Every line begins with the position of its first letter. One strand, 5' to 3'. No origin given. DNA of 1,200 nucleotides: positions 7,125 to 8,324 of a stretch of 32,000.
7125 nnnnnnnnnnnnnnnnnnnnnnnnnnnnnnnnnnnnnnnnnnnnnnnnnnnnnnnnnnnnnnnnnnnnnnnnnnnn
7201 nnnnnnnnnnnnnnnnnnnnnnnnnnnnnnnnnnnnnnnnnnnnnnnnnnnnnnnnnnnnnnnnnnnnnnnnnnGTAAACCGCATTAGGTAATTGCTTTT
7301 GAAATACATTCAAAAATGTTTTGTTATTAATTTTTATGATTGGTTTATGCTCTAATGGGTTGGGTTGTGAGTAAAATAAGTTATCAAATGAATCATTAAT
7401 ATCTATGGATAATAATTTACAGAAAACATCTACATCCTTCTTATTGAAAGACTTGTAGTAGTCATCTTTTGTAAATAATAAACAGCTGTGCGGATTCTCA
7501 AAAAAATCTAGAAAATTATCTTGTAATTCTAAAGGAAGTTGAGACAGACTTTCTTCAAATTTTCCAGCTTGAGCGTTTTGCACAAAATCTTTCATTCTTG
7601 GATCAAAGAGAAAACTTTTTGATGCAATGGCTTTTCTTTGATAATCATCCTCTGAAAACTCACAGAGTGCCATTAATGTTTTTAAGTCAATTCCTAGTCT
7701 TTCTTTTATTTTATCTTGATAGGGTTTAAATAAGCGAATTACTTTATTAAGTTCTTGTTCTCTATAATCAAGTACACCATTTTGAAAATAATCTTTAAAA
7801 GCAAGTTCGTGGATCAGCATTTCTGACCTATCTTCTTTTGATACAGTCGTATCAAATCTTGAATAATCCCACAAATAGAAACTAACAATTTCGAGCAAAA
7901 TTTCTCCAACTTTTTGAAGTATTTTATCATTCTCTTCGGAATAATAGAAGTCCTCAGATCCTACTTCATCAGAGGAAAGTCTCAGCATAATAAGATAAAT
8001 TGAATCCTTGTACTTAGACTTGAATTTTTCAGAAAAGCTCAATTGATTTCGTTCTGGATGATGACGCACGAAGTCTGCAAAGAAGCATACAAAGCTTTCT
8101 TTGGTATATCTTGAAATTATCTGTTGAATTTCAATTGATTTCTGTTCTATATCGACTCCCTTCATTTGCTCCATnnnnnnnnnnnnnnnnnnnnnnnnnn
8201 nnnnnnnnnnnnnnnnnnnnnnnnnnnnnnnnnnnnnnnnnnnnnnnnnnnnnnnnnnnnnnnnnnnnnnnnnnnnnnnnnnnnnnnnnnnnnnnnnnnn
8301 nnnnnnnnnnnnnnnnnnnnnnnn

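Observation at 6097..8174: Candidate novel two-gene module (567-aa NERD-like protein plus 123-aa GIY-YIG-like protein) wedged between RM and Gabija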

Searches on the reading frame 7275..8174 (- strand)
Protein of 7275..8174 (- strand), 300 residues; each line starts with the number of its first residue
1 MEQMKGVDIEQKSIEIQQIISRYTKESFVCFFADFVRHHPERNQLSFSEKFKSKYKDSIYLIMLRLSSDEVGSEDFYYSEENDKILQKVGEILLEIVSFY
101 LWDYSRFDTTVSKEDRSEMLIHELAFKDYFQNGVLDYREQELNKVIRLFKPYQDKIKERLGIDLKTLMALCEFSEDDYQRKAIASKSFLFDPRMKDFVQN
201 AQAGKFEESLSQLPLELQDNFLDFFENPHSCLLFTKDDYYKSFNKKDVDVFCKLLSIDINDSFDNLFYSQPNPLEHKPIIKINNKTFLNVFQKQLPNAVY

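Call 99: find_homologous_proteins(query=A6, max_evalue=0.001)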
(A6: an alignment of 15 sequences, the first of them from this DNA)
Query A6 (15 sequences) (300 aa, profile of the alignment): 49 proteins with E <= 0.001 among 3504 candidates.
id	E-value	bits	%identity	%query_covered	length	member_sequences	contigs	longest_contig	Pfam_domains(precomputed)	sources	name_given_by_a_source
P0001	7.9e-104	365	100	99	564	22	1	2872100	-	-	-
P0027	2.6e-103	364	61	99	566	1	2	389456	-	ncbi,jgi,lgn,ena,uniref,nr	ncbi:nuclease-like protein [Jejuia pallidilutea]|uniref:Nuclease-like protein n=1 Tax=Jejuia pallidi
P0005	3.3e-103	363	62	99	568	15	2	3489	PF08378.18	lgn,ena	-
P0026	7.5e-102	359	60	99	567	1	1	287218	-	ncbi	-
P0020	1.2e-100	355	61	99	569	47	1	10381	-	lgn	-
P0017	3.0e-100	354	61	99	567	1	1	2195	-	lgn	-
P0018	3.6e-100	353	60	99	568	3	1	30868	PF08378.18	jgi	-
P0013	5.5e-99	349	60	99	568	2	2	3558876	PF08378.18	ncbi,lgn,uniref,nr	ncbi:NERD domain-containing protein [Gillisia limnaea]|uniref:NERD domain-containing protein n=1 Tax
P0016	6.2e-99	349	61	99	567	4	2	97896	-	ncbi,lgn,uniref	ncbi:MAG: hypothetical protein ACK5M1_01775 [Xanthomarina gelatinilytica]|uniref:hypothetical protei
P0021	9.9e-99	349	62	99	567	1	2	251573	-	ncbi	-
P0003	1.7e-98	348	86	99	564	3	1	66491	-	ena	-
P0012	4.4e-98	346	60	99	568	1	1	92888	PF08378.18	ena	-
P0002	1.7e-97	345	86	100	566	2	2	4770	-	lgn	-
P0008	5.3e-97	343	61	99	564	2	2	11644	PF08378.18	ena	-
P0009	1.3e-96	342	60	99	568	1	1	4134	PF08378.18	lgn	-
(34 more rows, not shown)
